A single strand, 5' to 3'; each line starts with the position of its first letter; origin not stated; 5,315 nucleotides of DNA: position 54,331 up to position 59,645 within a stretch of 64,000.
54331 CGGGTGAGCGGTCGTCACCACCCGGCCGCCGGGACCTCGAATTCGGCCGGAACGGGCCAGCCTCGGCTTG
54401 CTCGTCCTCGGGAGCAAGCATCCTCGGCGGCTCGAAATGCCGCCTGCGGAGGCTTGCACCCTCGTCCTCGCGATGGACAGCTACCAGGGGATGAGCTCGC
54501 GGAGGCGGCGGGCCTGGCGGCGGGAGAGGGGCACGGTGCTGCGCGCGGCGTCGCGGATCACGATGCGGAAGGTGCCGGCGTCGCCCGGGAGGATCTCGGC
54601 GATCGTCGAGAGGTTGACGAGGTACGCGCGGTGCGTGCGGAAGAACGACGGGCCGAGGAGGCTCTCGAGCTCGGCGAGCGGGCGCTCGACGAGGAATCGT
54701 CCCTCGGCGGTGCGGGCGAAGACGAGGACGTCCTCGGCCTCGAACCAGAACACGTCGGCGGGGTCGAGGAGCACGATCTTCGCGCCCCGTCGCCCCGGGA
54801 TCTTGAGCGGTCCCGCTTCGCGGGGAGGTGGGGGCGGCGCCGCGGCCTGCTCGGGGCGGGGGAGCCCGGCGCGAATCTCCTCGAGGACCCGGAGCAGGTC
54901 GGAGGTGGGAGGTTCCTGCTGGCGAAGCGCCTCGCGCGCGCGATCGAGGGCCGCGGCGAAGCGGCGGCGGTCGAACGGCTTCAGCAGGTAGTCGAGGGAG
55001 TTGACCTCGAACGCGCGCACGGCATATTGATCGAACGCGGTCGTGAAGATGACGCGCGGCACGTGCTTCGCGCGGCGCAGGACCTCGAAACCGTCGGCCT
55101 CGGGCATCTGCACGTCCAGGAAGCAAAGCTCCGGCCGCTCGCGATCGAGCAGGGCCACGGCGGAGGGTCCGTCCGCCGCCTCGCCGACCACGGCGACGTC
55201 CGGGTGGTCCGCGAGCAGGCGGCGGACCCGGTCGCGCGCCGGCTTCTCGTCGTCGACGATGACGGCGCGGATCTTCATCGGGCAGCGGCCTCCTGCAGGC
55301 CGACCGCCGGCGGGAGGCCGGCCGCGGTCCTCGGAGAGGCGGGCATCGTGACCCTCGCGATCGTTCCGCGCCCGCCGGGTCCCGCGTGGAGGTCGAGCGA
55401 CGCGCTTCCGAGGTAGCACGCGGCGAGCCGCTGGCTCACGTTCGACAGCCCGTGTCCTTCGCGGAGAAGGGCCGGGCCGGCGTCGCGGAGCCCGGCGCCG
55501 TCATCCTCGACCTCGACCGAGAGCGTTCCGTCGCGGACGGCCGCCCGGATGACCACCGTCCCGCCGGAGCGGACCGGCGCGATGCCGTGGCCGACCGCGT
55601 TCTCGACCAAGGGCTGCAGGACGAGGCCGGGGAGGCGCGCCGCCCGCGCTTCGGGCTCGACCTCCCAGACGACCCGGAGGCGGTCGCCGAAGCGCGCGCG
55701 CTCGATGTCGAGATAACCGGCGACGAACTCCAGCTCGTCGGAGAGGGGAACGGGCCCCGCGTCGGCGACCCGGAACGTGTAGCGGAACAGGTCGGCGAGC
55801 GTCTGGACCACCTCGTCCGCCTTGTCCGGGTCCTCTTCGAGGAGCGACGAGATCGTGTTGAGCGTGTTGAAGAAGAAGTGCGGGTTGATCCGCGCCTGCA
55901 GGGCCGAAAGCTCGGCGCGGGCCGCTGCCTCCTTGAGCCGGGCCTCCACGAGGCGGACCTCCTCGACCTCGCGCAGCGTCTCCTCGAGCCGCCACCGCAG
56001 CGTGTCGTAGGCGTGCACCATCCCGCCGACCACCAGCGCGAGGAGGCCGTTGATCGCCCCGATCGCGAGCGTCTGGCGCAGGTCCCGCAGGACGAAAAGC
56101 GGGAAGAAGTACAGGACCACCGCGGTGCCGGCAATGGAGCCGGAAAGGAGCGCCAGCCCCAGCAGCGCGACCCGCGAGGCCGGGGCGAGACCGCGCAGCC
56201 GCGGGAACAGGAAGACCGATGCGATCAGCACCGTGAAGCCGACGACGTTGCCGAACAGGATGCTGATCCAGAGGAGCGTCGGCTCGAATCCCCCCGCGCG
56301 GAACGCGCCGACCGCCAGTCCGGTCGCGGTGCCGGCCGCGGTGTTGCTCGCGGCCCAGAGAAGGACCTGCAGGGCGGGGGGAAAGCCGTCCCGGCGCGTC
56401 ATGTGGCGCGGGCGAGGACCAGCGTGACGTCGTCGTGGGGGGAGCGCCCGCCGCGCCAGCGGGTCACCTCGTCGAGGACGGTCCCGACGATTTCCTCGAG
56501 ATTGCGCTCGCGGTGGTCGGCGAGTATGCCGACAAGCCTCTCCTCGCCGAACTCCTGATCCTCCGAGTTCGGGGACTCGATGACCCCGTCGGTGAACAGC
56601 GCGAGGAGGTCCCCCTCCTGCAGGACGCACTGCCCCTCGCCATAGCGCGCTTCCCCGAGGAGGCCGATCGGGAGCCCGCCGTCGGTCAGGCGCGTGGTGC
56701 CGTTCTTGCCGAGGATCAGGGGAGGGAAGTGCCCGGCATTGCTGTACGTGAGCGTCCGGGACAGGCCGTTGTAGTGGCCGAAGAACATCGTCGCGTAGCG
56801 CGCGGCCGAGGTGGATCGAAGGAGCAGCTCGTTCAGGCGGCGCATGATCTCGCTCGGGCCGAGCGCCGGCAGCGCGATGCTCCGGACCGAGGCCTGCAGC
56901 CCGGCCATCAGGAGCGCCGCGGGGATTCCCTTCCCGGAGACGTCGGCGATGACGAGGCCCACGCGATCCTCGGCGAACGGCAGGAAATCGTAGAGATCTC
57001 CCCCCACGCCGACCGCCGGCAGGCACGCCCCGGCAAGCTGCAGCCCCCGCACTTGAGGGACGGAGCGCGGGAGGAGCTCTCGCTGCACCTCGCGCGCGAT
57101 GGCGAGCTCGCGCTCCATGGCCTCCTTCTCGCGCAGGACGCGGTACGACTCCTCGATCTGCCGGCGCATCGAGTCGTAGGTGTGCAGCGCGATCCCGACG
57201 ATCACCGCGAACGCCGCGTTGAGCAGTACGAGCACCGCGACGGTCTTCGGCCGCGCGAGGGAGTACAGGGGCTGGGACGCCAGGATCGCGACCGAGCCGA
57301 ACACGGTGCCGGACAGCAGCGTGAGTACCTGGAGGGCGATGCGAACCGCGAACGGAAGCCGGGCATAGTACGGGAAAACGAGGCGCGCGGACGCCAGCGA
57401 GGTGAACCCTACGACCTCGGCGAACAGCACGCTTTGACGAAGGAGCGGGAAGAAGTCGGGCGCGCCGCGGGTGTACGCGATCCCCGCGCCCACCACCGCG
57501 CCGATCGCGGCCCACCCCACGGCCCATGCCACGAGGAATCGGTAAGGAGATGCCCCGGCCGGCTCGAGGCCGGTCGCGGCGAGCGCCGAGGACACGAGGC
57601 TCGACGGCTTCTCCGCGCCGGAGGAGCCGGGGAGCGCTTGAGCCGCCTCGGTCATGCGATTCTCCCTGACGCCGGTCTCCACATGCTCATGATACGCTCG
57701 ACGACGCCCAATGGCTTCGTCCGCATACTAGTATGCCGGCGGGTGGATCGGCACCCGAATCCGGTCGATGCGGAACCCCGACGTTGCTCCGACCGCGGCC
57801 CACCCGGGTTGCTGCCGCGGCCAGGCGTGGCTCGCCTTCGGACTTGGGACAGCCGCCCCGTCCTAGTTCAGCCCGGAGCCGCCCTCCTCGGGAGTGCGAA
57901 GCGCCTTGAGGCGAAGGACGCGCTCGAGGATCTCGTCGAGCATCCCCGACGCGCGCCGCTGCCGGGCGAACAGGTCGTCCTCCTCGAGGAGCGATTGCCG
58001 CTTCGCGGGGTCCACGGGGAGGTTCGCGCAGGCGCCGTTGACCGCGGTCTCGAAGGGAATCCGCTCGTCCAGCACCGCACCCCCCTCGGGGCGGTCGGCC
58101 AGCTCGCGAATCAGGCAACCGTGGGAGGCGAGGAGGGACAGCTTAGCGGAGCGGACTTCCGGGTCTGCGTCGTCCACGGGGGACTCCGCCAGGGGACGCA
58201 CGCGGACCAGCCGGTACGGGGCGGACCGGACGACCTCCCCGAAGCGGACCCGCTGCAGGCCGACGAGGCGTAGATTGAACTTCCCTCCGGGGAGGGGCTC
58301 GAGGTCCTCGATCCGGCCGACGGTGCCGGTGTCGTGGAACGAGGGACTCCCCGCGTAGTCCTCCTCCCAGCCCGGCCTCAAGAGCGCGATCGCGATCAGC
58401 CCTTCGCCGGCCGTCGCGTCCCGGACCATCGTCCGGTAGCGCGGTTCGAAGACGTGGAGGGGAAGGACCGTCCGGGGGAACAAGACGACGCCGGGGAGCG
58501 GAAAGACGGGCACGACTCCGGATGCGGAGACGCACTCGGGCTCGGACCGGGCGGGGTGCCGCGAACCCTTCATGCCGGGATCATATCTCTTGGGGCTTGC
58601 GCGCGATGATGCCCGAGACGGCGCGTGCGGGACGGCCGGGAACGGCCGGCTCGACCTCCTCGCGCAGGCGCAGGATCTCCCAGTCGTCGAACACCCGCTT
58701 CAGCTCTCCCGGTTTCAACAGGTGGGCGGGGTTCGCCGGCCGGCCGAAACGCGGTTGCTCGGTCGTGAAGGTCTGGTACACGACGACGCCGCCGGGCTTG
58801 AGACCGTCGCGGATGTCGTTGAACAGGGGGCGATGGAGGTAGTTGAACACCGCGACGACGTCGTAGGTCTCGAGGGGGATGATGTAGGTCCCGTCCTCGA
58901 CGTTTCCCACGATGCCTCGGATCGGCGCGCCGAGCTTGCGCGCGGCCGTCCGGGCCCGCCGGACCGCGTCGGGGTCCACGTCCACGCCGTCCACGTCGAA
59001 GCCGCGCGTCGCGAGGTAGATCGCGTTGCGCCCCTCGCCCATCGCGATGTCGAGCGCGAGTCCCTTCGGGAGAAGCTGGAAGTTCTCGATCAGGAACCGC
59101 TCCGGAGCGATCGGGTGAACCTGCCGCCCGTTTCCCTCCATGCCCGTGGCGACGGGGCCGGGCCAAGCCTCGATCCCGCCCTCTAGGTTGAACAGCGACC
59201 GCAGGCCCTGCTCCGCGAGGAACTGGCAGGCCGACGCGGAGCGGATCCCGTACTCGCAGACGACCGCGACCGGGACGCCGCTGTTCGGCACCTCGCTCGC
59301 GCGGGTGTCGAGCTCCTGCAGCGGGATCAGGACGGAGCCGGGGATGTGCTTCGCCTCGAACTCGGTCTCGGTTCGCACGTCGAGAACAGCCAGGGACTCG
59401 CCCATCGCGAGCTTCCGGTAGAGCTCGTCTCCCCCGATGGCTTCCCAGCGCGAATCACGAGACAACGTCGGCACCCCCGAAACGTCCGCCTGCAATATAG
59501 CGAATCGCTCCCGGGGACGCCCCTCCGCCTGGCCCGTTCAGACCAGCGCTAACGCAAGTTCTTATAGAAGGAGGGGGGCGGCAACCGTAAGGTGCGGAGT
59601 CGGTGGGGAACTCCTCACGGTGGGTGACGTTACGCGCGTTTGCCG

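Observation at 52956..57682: PP2C phosphatase and LytS-type histidine kinase share one paralogous membrane sensor domain in a coupled operon ending in a bactofilin-like membrane protein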

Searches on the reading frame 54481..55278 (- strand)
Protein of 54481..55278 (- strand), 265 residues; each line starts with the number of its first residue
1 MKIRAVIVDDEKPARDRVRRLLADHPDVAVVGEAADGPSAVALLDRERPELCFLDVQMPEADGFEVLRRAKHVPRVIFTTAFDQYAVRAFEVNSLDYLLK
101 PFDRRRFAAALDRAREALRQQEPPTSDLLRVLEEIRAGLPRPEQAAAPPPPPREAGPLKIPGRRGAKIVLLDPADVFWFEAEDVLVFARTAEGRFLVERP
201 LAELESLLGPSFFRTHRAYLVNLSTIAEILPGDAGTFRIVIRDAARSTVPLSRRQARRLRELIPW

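Call 7: search_protein_families(library=pfam, proteins=[window:54481-55278:-], max_evalue=0.01)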
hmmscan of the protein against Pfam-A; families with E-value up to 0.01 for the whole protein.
window:54481-55278:- (265 aa): 2 families
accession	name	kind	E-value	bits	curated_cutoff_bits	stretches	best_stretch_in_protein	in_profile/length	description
PF00072.30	Response_reg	-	9.5e-22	77.7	30.2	1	6-111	2-110/111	Response regulator receiver domain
PF04397.21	LytTR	-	2.1e-21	76.4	22.6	1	167-263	2-97/98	LytTr DNA-binding domain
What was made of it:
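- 54481..55278 (-): REC-LytTR response regulator, 265 aa, whose start overlaps the kinase stop (ATGA). Pfam Response_reg plus LytTR (call 7).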

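Call 10: search_protein_families(library=ncbifam, proteins=[window:54481-55278:-], max_evalue=1)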
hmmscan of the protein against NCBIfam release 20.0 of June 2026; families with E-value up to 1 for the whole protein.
window:54481-55278:- (265 aa): 94 families (the best 25 are shown)
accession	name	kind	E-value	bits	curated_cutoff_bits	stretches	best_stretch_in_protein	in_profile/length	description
NF008677.0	PRK11697.1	equivalog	8.5e-49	166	246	2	3-126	2-127/238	two-component system response regulator BtsR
NF010684.1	PRK14084.1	equivalog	3.2e-28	99.2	375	1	4-249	2-240/254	response regulator transcription factor LytR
TIGR02875.1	spore_0_A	equivalog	7.6e-17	61.4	200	1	2-112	2-119/262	sporulation transcription factor Spo0A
NF001965.0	PRK00742.1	subfamily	9.3e-17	61.3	293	1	1-117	2-122/357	chemotaxis-specific protein-glutamate methyltransferase CheB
NF009206.0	PRK12555.1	subfamily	2.6e-13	49.7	342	1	4-91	2-92/340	chemotaxis-specific protein-glutamate methyltransferase CheB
NF007935.0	PRK10651.1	equivalog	3.1e-13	49.4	250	1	4-114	8-123/216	two-component system response regulator NarL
NF045944.1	ResRegRpaBCyano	equivalog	2e-12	47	330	1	7-111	2-108/229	response regulator transcription factor RpaB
TIGR01387.1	cztR_silR_copR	subfamily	2.6e-12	46.9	279.2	1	6-131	2-127/218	heavy metal response regulator transcription factor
NF040534.1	resp_reg_YycF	equivalog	5.6e-12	45.4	340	1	5-121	3-118/231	response regulator YycF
NF006900.1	PRK09390.1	equivalog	1.5e-11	44.3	255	1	6-136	8-141/203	response regulator FixJ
NF040689.1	MtrAB_MtrA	equivalog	1.5e-11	44.1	300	1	6-131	2-126/219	MtrAB system response regulator MtrA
NF008469.0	PRK11361.1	equivalog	1.6e-11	43.6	714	1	4-115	6-120/461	acetoacetate metabolism transcriptional regulator AtoC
TIGR01818.1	ntrC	equivalog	9.3e-11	41.2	558.6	1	6-122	2-121/463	nitrogen regulation protein NR(I)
NF008567.0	PRK11517.1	equivalog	2.2e-10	40.3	353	1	6-128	4-125/223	response regulator transcription factor HprR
NF041367.1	CheY_Halo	equivalog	3.3e-10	40.4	200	1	6-111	2-110/114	chemotaxis protein CheY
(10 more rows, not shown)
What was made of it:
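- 54481..55278 (-): The best NCBIfam match is BtsR, E=8.5e-49, below its cut-off (call 10).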

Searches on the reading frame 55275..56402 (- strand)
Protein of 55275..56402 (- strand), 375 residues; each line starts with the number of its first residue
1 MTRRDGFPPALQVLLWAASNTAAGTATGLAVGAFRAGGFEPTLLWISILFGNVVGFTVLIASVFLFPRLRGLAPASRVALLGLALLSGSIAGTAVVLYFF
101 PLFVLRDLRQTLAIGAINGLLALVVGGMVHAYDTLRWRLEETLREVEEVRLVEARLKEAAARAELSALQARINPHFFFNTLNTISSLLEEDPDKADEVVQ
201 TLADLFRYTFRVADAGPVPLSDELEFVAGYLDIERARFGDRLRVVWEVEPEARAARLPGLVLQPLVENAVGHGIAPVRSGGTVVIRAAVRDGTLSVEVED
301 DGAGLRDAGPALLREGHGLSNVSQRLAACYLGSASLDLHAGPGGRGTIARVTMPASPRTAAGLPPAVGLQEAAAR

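Call 7: search_protein_families(library=pfam, proteins=[window:55275-56402:-], max_evalue=0.01)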
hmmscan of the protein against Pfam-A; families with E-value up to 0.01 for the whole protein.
window:55275-56402:- (375 aa): 2 families
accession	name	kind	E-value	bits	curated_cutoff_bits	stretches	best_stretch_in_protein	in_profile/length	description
PF06580.19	His_kinase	-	2.6e-27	95.3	25.2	1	163-242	1-81/81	Histidine kinase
PF02518.31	HATPase_c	-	3.4e-07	31.1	26.4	1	260-355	8-109/111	Histidine kinase-, DNA gyrase B-, and HSP90-like ATPase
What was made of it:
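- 55275..56402 (-): Histidine kinase, 375 aa, whose start overlaps the PP2C stop (ATGA). His_kinase PF06580 plus HATPase_c (call 7).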

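Call 10: search_protein_families(library=ncbifam, proteins=[window:55275-56402:-], max_evalue=1)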
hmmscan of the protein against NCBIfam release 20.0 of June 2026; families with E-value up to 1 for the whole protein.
window:55275-56402:- (375 aa): 8 families
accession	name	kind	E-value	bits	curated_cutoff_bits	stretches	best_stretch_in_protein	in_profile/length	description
TIGR01925.2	spIIAB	equivalog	0.0017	18.3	135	1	266-308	46-87/137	anti-sigma F factor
NF052443.1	SensHisKinMctS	equivalog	0.0044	15.4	700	1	281-357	378-450/457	two-component system sensor histidine kinase MctS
NF051872.1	HisKinPhyk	equivalog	0.049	12.2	750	1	265-309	457-499/537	sensor histidine kinase PhyK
NF033792.0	ActS_PrrB_HisK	equivalog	0.061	12.2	350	1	251-306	303-354/423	ActS/PrrB/RegB family redox-sensitive histidine kinase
NF008649.0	PRK11644.1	equivalog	0.066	11.9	408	1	266-355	421-496/499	signal transduction histidine-protein kinase/phosphatase UhpB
NF040691.1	MtrAB_MtrB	equivalog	0.068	12.2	450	1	261-307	391-432/507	MtrAB system histidine kinase MtrB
TIGR02966.1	phoR_proteo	equivalog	0.14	11.2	334.2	1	261-306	233-274/333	phosphate regulon sensor histidine kinase PhoR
NF004127.0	PRK05617.1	subfamily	0.2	10.9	274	1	144-202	209-268/356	3-hydroxyisobutyryl-CoA hydrolase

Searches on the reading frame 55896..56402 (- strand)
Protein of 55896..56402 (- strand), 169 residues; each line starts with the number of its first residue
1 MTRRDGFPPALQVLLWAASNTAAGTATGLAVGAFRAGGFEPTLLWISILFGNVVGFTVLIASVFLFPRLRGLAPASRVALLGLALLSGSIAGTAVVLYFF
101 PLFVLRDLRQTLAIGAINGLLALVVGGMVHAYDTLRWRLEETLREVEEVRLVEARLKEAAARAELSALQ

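Call 9: search_protein_families(library=pfam, proteins=[window:55896-56402:-], max_evalue=10)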
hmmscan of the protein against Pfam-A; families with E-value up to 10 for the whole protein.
seq(169 aa): 0 families

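Call 13: find_homologous_proteins(query=window:55908-56381:-, max_evalue=0.001)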
Query window:55908-56381:- (158 aa): 14 proteins with E <= 0.001 among 2017 candidates.
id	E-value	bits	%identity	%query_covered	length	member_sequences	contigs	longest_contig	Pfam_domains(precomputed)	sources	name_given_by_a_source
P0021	5.7e-57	210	69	95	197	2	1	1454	PF06580.20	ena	-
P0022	1.5e-54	202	66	100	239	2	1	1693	PF06580.20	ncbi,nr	ncbi:MAG TPA: histidine kinase, partial [Candidatus Polarisedimenticolia bacterium]|nr:histidine kin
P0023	9.0e-47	177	61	98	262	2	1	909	PF06580.20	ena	-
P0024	7.5e-42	161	59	98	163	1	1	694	-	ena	-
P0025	1.3e-40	157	60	88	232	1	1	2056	-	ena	-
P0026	6.5e-39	151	54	91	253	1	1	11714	PF06580.20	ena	-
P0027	9.9e-27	112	73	53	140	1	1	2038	PF06580.20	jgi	jgi:sensor histidine kinase YesM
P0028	1.9e-25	108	69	56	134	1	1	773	-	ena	-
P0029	1.2e-24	105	63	63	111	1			-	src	-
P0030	1.5e-24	105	66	58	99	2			-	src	-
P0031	1.9e-22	98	63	54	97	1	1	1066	-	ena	-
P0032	1.0e-15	76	69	39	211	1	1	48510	PF06580.20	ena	-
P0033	5.4e-15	74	58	36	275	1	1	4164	PF02518.32,PF06580.20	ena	-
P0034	5.1e-7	48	72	29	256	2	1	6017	PF02518.32,PF06580.20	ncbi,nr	ncbi:MAG: histidine kinase [Acidobacteriota bacterium]|nr:histidine kinase [Acidobacteriota bacteriu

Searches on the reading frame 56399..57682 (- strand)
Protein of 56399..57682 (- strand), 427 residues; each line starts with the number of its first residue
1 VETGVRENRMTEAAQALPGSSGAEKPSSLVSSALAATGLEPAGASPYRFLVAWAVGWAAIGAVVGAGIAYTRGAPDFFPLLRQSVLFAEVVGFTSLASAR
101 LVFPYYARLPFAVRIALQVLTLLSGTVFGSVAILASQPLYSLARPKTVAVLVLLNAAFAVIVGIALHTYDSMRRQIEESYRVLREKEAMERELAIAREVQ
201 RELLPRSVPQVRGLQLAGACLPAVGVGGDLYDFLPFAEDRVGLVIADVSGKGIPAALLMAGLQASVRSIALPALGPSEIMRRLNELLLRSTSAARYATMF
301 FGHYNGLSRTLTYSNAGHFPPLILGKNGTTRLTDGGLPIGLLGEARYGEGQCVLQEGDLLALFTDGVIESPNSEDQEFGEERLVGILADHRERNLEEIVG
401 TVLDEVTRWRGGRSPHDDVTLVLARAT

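Call 7: search_protein_families(library=pfam, proteins=[window:56399-57682:-], max_evalue=0.01)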
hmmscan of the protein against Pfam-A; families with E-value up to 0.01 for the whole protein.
window:56399-57682:- (427 aa): 1 family
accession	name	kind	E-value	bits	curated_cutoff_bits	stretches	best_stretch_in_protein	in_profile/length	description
PF07228.17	SpoIIE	-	9.5e-53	179.4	25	1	238-426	2-191/192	Stage II sporulation protein E (SpoIIE)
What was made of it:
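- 56399..57682 (-): Membrane-anchored PP2C (SpoIIE/RsbU-type PPM) phosphatase, 427 aa from the GTG start. An alternative ATG start at 57655 has a Shine-Dalgarno sequence. Pfam SpoIIE E=9.5e-53 (call 7).
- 56405..56971 (-): PP2C catalytic domain. Pfam PF07228 at residues 238-426 (call 7).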

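Call 10: search_protein_families(library=ncbifam, proteins=[window:56399-57682:-], max_evalue=1)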
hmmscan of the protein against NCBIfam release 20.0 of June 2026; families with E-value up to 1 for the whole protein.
window:56399-57682:- (427 aa): 5 families
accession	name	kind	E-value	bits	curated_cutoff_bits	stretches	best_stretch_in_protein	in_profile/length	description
NF045505.1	RR_RssB_Pseudo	equivalog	2.4e-22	79.6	700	1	172-370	134-341/394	two-component system response regulator RssB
TIGR02865.1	spore_II_E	equivalog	2.4e-11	42.5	490.8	1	226-425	566-762/764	stage II sporulation protein E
NF038263.1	prot_phos_SiaA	equivalog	2.8e-07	29.5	700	1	198-423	420-654/658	biofilm regulation protein phosphatase SiaA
NF007969.0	PRK10693.1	equivalog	0.00082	18.5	329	1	173-345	130-307/337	two-component system response regulator RssB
NF007884.0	PRK10591.1-2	equivalog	0.023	14.8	147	0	81-125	7-52/96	hypothetical protein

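Call 92: search_solved_structures(query=window:56399-57682:-, max_evalue=0.00001)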
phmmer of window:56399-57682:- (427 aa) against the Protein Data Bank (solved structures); distinct sequences matched with E-value up to 0.00001: 6.
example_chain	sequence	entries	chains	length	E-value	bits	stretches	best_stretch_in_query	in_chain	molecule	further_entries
3eq2_A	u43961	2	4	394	1.5e-20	76.8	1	175-369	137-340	Probable two-component response regulator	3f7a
3es2_A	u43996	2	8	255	1.7e-20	76.6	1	190-369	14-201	Probable two-component response regulator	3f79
3ke6_A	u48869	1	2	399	7.5e-13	51.4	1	207-373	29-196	Protein Rv1364c/MT1410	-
5mqh_A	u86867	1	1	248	7.6e-09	38.2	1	226-425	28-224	Serine phosphatase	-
3t91_A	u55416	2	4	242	1.7e-08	37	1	226-425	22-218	Stage II sporulation protein E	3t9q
5ucg_A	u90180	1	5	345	3.9e-08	35.9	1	226-425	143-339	Stage II sporulation protein E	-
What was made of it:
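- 56399..57682 (-): The closest solved relatives are P. aeruginosa RssB-like 3eq2, Rv1364c and SpoIIE (call 92).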

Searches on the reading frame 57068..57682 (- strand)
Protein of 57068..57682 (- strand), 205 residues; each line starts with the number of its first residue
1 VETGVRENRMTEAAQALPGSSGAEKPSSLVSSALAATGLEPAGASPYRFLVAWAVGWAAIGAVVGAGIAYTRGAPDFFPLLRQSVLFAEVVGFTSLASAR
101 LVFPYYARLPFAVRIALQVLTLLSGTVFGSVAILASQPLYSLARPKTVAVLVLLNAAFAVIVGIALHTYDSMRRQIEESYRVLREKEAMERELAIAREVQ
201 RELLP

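Call 9: search_protein_families(library=pfam, proteins=[window:57068-57682:-], max_evalue=10)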
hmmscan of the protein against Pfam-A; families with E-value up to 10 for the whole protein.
seq(205 aa): 2 families
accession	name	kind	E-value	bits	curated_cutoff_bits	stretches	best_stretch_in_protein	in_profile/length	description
PF19639.4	DUF6142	-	0.094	13.3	27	1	131-184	32-81/103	Family of unknown function (DUF6142)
PF19870.4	DUF6343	-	0.62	10.9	27.2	1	104-156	7-55/82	Family of unknown function (DUF6343)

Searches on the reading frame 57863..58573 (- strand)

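Call 7: search_protein_families(library=pfam, proteins=[window:57863-58573:-], max_evalue=0.01)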
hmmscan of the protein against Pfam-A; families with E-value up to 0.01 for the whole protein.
window:57863-58573:- (236 aa): 1 family
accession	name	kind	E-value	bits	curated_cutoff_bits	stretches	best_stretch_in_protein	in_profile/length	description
PF02190.22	LON_substr_bdg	-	4.4e-32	112.1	28.7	1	20-213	1-199/200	ATP-dependent protease La (LON) substrate-binding domain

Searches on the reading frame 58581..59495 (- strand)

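Call 70: search_protein_families(library=pfam, proteins=[window:58581-59495:-], max_evalue=0.0001)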
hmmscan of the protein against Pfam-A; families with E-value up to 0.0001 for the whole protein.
window:58581-59495:- (304 aa): 7 families
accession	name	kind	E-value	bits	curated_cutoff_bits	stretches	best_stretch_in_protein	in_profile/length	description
PF00581.25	Rhodanese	-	1.8e-16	60.9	22.2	1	23-111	3-99/102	Rhodanese-like domain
PF13649.12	Methyltransf_25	-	6.1e-12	46.5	27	1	148-236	2-97/97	Methyltransferase domain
PF03848.20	TehB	-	6.3e-09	36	20.4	1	137-281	24-172/193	Tellurite resistance protein TehB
PF08241.18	Methyltransf_11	-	1.4e-08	35.7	21.2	1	148-239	1-94/95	Methyltransferase domain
PF08242.18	Methyltransf_12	-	2.9e-07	31.6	30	1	148-237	1-97/98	Methyltransferase domain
PF13489.12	Methyltransf_23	-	7.2e-07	29.5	27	1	144-279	23-139/164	Methyltransferase domain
PF13847.12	Methyltransf_31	-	1.1e-05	25.6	27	1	148-247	8-116/145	Methyltransferase domain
